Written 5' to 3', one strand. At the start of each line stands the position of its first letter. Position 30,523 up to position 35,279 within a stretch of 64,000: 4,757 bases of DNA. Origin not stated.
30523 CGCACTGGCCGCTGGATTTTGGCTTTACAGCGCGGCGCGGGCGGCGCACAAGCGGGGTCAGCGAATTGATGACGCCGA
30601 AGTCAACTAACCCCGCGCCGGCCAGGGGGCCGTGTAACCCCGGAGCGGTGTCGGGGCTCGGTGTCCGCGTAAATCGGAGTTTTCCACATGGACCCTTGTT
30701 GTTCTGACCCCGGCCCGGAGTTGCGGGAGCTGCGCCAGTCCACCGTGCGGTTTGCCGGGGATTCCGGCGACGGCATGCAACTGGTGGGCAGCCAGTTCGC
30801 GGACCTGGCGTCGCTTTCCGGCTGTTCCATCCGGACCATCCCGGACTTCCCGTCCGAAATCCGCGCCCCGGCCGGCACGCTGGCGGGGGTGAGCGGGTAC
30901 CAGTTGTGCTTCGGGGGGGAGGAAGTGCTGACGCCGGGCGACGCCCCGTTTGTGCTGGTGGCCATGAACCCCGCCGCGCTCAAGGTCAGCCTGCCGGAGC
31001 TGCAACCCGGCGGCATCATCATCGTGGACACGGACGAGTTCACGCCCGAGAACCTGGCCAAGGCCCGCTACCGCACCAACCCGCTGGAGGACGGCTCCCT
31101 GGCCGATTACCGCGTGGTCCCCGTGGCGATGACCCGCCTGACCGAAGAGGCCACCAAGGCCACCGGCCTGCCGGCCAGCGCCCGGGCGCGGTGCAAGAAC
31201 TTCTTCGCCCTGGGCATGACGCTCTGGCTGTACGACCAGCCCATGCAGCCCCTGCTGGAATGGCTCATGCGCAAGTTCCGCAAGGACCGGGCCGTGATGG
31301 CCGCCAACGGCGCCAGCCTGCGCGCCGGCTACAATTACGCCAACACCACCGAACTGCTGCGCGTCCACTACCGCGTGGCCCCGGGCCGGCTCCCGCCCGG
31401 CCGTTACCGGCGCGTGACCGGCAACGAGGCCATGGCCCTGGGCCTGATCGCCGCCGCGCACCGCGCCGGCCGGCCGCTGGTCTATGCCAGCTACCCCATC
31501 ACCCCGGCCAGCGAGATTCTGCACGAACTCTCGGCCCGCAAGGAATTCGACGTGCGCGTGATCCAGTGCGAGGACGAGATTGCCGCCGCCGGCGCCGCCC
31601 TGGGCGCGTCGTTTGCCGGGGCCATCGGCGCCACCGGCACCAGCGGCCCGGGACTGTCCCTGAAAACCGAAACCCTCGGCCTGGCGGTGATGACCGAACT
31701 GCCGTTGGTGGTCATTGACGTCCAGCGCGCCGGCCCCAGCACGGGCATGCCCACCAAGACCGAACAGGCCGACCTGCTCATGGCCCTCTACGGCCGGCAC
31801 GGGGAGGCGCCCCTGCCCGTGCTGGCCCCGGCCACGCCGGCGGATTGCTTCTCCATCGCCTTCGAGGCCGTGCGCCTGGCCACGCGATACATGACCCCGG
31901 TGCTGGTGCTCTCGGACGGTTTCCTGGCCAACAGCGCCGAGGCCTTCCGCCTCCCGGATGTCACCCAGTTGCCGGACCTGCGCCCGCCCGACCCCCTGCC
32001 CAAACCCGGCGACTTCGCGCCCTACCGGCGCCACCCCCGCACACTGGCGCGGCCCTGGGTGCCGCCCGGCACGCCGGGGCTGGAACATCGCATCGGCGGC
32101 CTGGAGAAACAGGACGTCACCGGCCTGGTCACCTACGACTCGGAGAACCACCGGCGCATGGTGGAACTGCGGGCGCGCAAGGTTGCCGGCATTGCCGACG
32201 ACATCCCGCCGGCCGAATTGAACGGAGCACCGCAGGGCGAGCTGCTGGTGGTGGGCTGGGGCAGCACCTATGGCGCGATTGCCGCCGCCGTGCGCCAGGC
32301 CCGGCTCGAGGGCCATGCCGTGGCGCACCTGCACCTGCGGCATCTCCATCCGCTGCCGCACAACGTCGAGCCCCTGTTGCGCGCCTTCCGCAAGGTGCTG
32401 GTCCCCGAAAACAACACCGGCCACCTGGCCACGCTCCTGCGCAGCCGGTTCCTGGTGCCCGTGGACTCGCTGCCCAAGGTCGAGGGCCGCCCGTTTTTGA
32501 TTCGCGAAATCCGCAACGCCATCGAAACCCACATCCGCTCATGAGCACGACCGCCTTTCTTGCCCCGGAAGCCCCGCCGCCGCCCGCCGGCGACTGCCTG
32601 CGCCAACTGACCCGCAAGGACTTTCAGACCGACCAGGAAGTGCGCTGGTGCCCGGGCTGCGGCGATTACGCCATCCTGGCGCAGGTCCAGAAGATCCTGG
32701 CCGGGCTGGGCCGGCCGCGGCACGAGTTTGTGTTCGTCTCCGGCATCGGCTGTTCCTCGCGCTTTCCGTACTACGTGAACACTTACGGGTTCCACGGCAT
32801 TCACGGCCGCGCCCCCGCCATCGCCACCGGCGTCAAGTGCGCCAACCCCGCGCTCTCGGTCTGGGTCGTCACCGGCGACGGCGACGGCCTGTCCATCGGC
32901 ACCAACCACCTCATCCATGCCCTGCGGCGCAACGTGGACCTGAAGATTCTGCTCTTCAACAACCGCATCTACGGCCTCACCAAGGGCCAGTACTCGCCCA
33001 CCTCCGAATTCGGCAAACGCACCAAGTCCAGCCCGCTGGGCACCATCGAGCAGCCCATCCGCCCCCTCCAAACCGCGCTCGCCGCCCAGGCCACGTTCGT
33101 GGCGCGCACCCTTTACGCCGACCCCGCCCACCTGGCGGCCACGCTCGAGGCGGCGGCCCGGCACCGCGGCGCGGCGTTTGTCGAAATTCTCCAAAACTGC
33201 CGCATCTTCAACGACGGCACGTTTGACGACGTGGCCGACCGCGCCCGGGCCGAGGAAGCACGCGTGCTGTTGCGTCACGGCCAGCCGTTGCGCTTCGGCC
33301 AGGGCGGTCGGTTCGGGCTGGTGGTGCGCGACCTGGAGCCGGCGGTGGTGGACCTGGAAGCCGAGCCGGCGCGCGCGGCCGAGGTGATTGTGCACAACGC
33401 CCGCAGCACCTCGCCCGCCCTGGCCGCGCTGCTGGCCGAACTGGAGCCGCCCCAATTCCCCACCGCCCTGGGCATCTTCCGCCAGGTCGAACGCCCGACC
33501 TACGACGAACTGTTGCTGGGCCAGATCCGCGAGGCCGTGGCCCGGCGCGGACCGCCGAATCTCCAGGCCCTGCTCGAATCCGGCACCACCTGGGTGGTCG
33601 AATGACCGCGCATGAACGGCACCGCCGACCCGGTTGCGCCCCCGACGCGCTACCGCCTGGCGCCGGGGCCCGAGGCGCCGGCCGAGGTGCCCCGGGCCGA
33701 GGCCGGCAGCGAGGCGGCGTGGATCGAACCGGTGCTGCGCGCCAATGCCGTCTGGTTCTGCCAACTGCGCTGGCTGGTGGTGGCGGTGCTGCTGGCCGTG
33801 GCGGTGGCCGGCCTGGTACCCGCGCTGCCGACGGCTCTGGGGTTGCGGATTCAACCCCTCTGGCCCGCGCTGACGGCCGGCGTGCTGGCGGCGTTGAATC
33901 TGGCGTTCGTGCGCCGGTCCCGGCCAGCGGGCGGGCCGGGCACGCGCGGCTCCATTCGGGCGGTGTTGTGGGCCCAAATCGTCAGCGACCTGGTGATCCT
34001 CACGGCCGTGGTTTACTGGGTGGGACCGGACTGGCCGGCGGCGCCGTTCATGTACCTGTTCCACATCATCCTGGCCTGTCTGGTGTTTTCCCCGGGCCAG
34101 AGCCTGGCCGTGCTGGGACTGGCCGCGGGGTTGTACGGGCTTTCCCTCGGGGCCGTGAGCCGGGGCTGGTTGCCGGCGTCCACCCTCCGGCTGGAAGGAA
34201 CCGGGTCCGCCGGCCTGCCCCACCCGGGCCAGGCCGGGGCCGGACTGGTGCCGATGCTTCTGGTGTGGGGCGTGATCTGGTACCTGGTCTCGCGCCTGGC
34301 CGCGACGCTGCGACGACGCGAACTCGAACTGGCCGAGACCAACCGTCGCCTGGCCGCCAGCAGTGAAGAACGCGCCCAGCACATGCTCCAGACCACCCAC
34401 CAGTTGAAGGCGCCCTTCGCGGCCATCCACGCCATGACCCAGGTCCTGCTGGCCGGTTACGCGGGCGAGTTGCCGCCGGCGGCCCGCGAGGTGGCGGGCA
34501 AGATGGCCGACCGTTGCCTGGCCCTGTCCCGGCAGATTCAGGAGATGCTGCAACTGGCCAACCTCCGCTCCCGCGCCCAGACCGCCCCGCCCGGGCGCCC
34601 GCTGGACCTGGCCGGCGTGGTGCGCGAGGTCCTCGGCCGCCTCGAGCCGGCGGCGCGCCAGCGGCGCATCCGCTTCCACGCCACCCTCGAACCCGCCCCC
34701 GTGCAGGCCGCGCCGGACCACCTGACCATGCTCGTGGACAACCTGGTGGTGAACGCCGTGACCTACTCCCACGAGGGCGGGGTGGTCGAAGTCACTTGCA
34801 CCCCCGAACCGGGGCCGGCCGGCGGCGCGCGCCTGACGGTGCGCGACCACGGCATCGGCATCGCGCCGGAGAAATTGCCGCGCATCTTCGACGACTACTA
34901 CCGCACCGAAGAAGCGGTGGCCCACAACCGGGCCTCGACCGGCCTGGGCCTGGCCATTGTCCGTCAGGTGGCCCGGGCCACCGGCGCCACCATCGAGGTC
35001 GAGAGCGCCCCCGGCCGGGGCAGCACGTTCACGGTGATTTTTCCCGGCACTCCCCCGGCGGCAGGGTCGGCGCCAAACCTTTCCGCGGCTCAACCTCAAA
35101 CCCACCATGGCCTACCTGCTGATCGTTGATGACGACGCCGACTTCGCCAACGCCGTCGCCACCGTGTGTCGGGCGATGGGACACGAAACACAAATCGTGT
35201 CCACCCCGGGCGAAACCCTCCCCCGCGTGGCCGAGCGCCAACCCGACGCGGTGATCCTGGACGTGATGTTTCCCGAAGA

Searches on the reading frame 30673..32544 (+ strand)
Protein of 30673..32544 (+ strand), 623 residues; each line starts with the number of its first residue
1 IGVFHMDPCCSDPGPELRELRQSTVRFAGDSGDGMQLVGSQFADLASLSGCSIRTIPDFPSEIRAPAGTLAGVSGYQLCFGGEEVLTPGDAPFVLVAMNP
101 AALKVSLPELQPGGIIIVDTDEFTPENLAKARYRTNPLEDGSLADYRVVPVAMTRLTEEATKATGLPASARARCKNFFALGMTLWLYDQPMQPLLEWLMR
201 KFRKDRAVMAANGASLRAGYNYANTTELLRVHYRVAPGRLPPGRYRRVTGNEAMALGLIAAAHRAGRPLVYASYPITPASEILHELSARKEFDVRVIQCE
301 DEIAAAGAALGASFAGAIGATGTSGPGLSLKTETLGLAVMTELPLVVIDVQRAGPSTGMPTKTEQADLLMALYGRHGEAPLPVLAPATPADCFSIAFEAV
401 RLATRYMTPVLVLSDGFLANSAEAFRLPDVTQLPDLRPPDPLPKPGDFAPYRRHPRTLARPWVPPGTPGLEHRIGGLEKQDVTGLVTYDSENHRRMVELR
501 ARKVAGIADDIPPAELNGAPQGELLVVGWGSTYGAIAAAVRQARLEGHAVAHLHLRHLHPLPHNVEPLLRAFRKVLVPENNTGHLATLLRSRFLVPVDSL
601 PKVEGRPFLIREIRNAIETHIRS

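Call 16: search_protein_families(library=pfam, proteins=[window:30673-32544:+], max_evalue=0.001)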
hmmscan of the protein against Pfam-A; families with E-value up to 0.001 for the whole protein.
window:30673-32544:+ (623 aa): 4 families
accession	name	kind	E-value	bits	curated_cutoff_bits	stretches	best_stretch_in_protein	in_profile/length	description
PF01855.24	POR_N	-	8.6e-55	186.4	27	1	264-481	4-220/231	Pyruvate flavodoxin/ferredoxin oxidoreductase, thiamine diP-bdg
PF01558.24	POR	-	3.3e-26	92.9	27.4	1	32-220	2-172/173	Pyruvate ferredoxin/flavodoxin oxidoreductase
PF17147.9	PFOR_II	-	1.3e-05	25.9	27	1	523-585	2-70/102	Pyruvate:ferredoxin oxidoreductase core domain II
PF02776.23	TPP_enzyme_N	-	5.1e-05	23.5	26.8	1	274-358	22-106/119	Thiamine pyrophosphate enzyme, N-terminal TPP binding domain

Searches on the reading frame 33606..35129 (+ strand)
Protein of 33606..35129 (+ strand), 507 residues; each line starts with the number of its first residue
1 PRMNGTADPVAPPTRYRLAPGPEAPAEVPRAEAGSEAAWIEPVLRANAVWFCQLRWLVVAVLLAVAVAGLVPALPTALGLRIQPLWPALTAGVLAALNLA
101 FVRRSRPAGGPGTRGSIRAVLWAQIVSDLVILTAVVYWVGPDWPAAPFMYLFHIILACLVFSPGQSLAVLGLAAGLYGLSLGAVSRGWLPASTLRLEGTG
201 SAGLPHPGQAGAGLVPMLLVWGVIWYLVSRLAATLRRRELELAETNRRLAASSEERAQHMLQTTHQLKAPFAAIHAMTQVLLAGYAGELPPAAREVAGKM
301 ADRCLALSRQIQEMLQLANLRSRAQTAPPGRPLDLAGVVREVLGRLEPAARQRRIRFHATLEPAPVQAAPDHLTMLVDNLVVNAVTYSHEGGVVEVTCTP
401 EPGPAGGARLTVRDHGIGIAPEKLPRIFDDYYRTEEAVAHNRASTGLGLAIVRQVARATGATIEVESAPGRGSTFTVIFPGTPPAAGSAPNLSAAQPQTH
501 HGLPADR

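Call 16: search_protein_families(library=pfam, proteins=[window:33606-35129:+], max_evalue=0.001)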
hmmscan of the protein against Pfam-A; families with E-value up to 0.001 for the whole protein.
window:33606-35129:+ (507 aa): 3 families
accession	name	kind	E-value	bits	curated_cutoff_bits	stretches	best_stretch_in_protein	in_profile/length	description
PF02518.31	HATPase_c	-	2.5e-26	92.7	26.4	1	370-480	3-108/111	Histidine kinase-, DNA gyrase B-, and HSP90-like ATPase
PF00512.31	HisKA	-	1.9e-05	25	26.9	1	264-322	10-65/66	His Kinase A (phospho-acceptor) domain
PF13581.12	HATPase_c_2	-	3.3e-05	24.3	27.4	1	371-459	30-112/127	Histidine kinase-like ATPase domain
